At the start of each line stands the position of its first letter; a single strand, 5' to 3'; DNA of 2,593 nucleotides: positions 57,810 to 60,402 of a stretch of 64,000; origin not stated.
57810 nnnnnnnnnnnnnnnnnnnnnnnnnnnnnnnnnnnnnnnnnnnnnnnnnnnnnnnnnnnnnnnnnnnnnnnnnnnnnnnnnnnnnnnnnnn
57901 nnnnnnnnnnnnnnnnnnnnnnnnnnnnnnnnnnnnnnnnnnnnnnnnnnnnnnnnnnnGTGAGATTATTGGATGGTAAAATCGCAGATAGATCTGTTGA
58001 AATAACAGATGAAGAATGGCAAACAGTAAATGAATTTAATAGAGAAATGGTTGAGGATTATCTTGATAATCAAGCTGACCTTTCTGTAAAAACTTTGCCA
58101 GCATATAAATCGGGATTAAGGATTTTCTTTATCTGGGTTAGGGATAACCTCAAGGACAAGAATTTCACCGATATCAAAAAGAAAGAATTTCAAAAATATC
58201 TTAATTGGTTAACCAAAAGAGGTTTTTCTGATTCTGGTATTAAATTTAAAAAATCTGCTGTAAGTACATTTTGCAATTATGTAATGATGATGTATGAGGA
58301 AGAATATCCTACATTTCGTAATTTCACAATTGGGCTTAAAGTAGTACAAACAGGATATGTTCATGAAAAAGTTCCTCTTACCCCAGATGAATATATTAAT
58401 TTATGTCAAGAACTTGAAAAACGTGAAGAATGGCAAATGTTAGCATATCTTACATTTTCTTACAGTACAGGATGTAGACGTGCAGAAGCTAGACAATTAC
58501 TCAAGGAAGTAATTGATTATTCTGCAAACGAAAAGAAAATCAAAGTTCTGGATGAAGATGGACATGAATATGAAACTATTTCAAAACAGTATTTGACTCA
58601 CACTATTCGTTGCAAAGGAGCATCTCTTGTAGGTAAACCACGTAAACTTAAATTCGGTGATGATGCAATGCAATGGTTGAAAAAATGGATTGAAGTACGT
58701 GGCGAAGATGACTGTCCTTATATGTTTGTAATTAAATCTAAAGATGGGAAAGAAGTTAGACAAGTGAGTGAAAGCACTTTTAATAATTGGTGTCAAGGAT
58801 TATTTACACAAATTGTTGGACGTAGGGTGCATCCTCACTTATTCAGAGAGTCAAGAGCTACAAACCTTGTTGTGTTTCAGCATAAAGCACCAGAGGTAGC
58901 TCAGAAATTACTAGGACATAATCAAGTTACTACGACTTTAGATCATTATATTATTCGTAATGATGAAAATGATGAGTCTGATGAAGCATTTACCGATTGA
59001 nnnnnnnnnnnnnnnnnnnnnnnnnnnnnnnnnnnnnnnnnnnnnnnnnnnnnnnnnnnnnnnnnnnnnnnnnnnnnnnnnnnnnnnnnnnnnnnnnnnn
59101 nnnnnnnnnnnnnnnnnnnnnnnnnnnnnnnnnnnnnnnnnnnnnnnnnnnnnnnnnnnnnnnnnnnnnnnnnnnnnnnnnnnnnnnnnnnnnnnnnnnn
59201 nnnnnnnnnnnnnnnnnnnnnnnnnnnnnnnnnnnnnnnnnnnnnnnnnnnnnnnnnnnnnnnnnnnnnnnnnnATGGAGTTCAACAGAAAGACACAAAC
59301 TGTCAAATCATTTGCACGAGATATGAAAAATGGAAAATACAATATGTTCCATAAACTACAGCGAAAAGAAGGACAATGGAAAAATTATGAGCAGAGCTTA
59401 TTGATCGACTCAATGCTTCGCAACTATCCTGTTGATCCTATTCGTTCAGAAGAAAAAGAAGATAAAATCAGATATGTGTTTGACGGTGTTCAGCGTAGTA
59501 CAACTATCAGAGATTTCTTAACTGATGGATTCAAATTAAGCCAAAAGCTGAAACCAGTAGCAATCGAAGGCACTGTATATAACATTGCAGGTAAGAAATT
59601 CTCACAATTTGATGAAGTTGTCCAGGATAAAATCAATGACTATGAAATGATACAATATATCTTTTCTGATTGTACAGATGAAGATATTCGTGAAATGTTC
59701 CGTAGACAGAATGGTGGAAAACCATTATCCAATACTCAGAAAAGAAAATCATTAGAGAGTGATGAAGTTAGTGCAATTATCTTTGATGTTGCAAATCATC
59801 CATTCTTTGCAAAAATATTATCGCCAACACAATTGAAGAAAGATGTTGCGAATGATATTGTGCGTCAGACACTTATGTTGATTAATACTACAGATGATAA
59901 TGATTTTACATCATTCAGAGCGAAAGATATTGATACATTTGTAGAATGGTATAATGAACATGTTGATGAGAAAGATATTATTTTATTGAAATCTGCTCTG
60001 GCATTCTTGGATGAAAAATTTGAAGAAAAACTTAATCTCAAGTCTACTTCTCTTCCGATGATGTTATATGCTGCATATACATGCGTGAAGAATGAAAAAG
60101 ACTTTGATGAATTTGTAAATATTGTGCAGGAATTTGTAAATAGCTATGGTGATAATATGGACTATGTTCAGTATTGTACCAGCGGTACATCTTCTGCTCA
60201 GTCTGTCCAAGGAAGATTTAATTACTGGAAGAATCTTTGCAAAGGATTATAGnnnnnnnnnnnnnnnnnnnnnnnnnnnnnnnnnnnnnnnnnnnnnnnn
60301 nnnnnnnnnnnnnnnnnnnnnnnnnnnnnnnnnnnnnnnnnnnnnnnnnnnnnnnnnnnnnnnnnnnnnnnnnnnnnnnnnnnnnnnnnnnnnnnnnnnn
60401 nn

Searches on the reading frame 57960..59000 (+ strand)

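Call 13: search_protein_families(library=phrogs, proteins=[window:57960-59000:+], max_evalue=0.001)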
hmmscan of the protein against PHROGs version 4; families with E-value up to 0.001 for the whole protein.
window:57960-59000:+ (346 aa): 3 families
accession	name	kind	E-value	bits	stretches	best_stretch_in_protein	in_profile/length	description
phrog_1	-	integration and excision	1.5e-38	134.5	1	28-339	167-442/611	integrase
phrog_216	-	integration and excision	8.3e-15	55.6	1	101-340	19-232/301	integrase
phrog_36816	-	unknown function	6.9e-06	27.1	1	22-185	13-176/182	-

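Call 57: search_protein_families(library=ncbifam, proteins=[window:57960-59000:+], max_evalue=0.01)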
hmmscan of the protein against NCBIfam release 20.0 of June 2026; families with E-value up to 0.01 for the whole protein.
window:57960-59000:+ (346 aa): 8 families
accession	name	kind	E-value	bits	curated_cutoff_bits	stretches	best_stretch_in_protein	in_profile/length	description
TIGR02224.1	recomb_XerC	equivalog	2.5e-23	82.9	335.15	1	33-326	5-271/295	tyrosine recombinase XerC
NF040815.2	recomb_XerA_Arch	equivalog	1.1e-17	64.5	220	2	214-327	144-249/263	site-specific tyrosine recombinase/integron integrase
TIGR02225.1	recomb_XerD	equivalog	2.3e-17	63.3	329.6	1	33-326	5-268/290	site-specific tyrosine recombinase XerD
NF001399.0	PRK00283.1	subfamily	1.9e-15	56.9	279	1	30-326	8-277/300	tyrosine recombinase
NF003462.0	PRK05084.1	equivalog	5.2e-09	35.3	267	1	231-339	242-351/360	tyrosine recombinase XerS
TIGR02249.1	integrase_gron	subfamily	4.3e-07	29.6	265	1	39-202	12-158/315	integron integrase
NF002331.0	PRK01287.1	subfamily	1.1e-05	24.6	371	0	226-326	205-306/365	site-specific tyrosine recombinase XerC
NF011946.0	PRK15417.1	equivalog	0.0097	15.1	435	0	287-327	271-310/337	integron integrase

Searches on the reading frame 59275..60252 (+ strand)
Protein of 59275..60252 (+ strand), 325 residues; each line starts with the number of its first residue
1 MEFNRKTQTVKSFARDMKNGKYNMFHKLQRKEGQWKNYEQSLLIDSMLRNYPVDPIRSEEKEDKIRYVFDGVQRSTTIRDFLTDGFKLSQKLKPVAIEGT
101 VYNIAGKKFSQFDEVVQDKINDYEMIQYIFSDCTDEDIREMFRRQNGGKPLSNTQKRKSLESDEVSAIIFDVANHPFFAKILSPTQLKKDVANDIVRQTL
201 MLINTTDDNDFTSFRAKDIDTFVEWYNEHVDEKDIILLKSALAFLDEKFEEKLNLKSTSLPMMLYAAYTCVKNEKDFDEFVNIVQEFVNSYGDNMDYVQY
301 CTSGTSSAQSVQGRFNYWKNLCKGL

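Call 3: search_protein_families(library=pfam, proteins=[window:59275-60252:+], max_evalue=1)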
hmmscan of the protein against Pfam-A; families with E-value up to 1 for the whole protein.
window:59275-60252:+ (325 aa): 6 families
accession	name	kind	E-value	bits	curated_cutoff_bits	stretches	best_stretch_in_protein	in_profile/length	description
PF03235.19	GmrSD_N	-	8.6e-12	46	33.2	1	27-159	16-196/199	GmrSD restriction endonuclease, N-terminal domain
PF08812.16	YtxC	-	0.005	16.9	33.1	1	167-302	9-141/218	YtxC-like family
PF16418.11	CNOT1_HEAT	-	0.062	13.8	27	0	220-255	86-121/150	CCR4-NOT transcription complex subunit 1 HEAT repeat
PF08190.17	PIH1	-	0.062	13.2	24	1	150-197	79-126/166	PIH1 N-terminal domain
PF07084.17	Spot_14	-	0.073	13.5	21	1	16-62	5-51/151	Thyroid hormone-inducible hepatic protein Spot 14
PF25284.1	DUF7874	-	0.37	11.3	30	0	270-305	9-46/136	Family of unknown function (DUF7874)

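Call 4: search_protein_families(library=phrogs, proteins=[window:59275-60252:+], max_evalue=0.1)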
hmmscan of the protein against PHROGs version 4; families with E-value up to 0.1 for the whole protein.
window:59275-60252:+ (325 aa): 2 families
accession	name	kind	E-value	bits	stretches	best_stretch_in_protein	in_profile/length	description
phrog_2598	-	unknown function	1.6e-33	117.3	1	3-321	27-348/352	-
phrog_1583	-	unknown function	3.4e-15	56.7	1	1-258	14-275/417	-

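Call 57: search_protein_families(library=ncbifam, proteins=[window:59275-60252:+], max_evalue=0.01)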
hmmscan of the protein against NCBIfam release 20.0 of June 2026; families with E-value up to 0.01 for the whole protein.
window:59275-60252:+ (325 aa): 1 family
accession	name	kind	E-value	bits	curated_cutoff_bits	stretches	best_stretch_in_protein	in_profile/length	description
NF041651.1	nodul_NodU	equivalog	0.0071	15.2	1000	1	84-197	163-275/556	nodulation protein NodU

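Call 89: search_protein_families(library=padloc, proteins=[window:59275-60252:+], max_evalue=0.01)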
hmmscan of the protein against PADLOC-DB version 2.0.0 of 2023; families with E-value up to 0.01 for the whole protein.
window:59275-60252:+ (325 aa): 3 families
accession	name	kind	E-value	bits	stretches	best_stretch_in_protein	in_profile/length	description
PDLC03877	NsnA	-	6.2e-32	109.3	1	4-323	47-380/385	-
PDLC04027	PD-T4-2_A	-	3.7e-08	30.8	1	15-315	45-354/363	-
PDLC03418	REase_II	-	3.2e-06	24.5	1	31-160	40-157/372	Type II restriction enzyme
